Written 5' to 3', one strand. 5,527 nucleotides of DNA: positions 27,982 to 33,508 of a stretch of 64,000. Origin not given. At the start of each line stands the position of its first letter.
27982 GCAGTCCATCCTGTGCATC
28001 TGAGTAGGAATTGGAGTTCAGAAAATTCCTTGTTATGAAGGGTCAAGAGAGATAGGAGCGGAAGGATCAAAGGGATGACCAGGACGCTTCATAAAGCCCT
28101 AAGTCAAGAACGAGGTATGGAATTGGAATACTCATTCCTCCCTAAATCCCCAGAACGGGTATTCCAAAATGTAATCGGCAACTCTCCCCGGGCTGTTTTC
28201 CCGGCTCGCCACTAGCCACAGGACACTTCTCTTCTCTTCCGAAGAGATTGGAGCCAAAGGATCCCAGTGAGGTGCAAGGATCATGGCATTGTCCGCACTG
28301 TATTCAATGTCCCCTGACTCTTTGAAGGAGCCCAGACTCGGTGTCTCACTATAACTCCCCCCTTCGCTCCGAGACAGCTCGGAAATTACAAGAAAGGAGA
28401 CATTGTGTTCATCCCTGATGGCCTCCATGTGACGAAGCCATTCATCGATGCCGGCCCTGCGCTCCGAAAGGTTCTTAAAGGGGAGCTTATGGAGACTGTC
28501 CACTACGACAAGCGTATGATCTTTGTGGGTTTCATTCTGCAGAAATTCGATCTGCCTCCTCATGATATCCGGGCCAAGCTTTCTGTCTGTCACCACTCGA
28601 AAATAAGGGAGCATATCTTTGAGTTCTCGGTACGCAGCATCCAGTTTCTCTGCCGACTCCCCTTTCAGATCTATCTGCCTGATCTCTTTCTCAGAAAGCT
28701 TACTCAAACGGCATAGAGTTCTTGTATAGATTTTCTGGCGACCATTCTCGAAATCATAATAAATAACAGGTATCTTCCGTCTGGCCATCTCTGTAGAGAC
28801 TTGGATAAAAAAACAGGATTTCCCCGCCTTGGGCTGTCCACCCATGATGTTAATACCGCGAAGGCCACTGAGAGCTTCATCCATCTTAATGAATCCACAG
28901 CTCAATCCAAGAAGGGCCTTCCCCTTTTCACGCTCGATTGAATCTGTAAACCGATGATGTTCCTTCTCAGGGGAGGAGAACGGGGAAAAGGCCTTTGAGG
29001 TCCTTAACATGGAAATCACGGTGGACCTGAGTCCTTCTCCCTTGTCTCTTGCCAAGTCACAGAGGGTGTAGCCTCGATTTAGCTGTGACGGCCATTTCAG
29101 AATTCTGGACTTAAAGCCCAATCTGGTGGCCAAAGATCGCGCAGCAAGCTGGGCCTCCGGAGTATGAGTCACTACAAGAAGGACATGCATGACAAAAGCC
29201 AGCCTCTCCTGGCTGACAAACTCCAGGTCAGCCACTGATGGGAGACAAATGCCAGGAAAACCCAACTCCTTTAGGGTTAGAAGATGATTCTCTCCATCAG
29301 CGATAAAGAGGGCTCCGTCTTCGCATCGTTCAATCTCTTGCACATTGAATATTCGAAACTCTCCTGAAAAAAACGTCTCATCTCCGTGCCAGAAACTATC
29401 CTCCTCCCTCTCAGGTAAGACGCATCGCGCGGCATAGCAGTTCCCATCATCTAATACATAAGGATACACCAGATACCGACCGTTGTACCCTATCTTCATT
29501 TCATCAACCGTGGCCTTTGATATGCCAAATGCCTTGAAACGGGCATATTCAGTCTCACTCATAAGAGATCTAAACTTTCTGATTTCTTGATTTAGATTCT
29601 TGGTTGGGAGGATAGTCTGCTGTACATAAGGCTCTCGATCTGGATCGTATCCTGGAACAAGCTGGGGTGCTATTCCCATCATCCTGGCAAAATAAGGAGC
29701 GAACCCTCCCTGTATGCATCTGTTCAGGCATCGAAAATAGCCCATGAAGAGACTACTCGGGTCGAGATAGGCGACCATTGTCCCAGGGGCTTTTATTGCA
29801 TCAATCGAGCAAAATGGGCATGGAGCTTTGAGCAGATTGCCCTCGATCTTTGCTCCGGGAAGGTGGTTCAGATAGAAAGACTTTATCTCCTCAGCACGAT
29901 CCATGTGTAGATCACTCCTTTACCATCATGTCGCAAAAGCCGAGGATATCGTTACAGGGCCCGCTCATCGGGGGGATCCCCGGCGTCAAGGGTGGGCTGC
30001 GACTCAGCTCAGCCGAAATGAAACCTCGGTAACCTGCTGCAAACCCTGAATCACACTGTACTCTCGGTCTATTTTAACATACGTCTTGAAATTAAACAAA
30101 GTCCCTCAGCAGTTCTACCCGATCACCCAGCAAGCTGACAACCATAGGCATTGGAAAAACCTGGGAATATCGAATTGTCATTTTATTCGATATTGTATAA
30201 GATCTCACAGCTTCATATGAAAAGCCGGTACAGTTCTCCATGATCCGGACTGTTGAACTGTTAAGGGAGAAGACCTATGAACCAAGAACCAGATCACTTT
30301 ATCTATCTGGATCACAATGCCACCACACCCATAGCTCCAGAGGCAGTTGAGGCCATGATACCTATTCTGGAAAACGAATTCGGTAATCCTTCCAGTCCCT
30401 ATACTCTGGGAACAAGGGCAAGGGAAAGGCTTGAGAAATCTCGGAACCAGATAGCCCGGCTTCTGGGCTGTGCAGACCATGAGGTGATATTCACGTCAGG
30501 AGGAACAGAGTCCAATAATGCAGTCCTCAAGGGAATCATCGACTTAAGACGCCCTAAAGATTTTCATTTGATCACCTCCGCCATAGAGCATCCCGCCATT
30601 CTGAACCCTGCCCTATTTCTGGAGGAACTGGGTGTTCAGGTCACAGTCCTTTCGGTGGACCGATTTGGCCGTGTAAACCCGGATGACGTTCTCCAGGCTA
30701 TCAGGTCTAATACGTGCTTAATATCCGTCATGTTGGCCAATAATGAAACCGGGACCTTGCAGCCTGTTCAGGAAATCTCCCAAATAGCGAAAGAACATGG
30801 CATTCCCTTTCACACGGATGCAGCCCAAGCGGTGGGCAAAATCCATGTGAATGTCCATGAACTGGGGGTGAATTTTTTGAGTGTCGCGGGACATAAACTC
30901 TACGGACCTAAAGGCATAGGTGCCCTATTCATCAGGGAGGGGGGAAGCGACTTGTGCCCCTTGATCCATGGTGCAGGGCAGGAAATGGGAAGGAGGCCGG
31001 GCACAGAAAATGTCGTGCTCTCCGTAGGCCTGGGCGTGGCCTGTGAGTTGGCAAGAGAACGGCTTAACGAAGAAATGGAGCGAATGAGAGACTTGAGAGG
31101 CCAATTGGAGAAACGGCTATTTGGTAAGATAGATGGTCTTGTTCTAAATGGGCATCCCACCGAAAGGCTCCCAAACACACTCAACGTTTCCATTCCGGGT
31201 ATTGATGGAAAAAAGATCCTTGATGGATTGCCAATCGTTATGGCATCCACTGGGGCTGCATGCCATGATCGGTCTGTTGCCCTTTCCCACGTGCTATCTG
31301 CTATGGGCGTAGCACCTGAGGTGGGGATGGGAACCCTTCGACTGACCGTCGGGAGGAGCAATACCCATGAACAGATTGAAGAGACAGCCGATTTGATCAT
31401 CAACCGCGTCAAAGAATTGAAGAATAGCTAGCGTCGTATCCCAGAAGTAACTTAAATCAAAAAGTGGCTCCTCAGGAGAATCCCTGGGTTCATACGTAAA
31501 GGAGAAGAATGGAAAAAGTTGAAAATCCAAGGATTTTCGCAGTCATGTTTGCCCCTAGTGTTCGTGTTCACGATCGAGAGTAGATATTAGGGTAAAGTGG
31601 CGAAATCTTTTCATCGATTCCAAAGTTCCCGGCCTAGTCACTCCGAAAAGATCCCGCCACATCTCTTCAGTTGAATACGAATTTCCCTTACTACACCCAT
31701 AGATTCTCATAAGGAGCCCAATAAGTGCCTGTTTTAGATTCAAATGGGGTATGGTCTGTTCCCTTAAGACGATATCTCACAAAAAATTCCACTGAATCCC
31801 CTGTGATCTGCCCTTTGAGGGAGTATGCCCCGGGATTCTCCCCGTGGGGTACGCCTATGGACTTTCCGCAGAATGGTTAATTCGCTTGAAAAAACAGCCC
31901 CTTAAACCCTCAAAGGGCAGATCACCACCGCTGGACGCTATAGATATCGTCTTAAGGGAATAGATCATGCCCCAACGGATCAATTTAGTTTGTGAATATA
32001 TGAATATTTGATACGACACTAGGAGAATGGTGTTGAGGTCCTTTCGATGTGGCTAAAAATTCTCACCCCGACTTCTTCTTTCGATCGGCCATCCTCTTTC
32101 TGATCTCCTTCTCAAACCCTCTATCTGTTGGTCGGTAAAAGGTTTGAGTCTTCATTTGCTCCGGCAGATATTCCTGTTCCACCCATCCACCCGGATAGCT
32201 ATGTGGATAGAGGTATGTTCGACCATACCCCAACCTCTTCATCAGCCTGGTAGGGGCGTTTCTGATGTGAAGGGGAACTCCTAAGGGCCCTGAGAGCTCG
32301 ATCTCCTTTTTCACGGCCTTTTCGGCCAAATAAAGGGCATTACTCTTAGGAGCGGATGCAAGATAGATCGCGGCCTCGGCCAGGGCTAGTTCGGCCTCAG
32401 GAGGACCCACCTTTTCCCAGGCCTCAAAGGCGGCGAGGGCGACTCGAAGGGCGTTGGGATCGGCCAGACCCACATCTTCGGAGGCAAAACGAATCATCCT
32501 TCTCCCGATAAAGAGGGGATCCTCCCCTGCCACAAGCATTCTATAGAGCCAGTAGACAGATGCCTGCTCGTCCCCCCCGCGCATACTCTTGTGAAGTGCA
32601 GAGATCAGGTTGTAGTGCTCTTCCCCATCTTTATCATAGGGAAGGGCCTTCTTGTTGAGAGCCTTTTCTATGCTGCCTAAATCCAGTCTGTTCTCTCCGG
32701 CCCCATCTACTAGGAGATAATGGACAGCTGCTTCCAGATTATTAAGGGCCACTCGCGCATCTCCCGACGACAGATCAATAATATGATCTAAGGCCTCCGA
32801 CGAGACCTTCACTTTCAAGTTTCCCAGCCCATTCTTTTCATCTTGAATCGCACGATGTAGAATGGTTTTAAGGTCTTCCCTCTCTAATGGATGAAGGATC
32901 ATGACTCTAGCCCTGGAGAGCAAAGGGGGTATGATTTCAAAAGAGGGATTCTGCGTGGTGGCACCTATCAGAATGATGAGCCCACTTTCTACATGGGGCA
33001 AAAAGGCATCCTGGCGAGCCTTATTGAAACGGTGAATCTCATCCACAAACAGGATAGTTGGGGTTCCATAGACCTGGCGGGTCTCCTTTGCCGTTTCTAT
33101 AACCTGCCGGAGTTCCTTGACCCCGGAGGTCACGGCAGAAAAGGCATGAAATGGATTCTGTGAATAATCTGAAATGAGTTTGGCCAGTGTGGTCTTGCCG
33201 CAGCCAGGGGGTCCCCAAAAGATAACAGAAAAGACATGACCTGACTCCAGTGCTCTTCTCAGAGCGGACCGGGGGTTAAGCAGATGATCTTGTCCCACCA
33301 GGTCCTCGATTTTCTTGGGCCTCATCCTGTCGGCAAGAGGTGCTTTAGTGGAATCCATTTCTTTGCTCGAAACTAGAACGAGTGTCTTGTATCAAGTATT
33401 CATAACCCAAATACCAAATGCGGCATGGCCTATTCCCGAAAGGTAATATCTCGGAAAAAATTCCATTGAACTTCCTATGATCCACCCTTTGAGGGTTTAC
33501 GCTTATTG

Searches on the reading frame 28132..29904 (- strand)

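Call 30: search_protein_families(library=pfam, proteins=[window:28132-29904:-])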
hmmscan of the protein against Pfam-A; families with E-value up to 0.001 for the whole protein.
window:28132-29904:- (590 aa): 2 families
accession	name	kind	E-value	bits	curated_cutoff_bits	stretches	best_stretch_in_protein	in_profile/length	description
PF03796.21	DnaB_C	-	4.9e-26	92.1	27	1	333-543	1-211/255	DnaB-like helicase C terminal domain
PF13481.12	AAA_25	-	5.3e-08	33.2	27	1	350-508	34-188/195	AAA domain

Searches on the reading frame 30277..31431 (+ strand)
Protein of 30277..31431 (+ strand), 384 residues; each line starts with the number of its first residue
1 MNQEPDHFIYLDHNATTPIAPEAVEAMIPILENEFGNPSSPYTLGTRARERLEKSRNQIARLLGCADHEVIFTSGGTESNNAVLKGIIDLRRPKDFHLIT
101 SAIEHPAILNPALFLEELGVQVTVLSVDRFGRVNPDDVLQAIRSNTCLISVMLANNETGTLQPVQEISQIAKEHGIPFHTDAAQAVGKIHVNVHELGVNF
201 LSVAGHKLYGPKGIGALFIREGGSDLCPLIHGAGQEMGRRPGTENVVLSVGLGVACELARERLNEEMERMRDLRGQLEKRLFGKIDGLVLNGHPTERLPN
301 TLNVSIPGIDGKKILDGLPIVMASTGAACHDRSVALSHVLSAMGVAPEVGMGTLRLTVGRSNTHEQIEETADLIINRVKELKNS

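Call 30: search_protein_families(library=pfam, proteins=[window:30277-31431:+])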
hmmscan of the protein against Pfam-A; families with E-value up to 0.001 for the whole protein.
window:30277-31431:+ (384 aa): 3 families
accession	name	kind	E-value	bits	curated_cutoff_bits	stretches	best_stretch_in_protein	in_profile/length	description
PF00266.25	Aminotran_5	-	6e-71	239.8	21.5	1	9-368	1-369/371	Aminotransferase class-V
PF01041.23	DegT_DnrJ_EryC1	-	2.4e-08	34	19.8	1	58-189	32-153/360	DegT/DnrJ/EryC1/StrS aminotransferase family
PF01212.27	Beta_elim_lyase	-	6.9e-07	29.3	27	1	58-184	40-171/288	Beta-eliminating lyase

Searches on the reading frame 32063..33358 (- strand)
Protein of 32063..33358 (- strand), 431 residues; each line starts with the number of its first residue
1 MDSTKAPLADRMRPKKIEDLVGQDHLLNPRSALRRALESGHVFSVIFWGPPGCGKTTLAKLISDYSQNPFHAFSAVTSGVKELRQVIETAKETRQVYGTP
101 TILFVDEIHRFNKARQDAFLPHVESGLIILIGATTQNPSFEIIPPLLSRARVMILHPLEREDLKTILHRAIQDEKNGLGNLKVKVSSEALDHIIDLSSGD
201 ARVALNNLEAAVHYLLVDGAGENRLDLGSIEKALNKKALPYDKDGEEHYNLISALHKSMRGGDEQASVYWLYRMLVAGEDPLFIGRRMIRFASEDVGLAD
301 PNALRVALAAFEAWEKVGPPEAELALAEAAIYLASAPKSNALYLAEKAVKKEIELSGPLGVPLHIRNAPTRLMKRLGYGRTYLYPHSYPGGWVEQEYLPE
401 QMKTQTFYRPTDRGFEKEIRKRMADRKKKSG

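Call 30: search_protein_families(library=pfam, proteins=[window:32063-33358:-])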
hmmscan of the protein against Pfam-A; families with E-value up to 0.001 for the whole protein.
window:32063-33358:- (431 aa): 11 families
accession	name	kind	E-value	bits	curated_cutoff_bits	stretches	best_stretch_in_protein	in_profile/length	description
PF12002.13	MgsA_C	-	1.4e-65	220.7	27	1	261-425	1-165/167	MgsA AAA+ ATPase C terminal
PF16193.11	AAA_assoc_2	-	1.3e-25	89.9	34.3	1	180-260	2-81/81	AAA C-terminal domain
PF00004.35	AAA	-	3e-17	63.7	21.2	1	45-155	1-128/131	ATPase family associated with various cellular activities (AAA)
PF05496.18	RuvB_N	-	1.8e-11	44.5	27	1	12-136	1-122/159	Holliday junction DNA helicase RuvB P-loop domain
PF07728.20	AAA_5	-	5.4e-05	23.7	22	1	45-123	2-90/139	AAA domain (dynein-related subfamily)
PF13173.12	AAA_14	-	5.5e-05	23.6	27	1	45-159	5-124/129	AAA domain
PF01443.25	Viral_helicase1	-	0.00013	22.3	21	1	49-141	5-101/228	Viral superfamily 1 RNA helicase core domain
PF01078.27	Mg_chelatase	-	0.00017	21.5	20.3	0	19-63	4-43/207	Magnesium chelatase, subunit ChlI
PF00158.32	Sigma54_activat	-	0.00027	21.1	20.2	0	43-78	23-58/168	Sigma-54 interaction domain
PF20720.3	nSTAND3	-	0.00027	21.1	27.2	1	45-96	20-68/155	Novel STAND NTPase 3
PF13604.12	AAA_30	-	0.00029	21.1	27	0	30-139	7-130/191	AAA domain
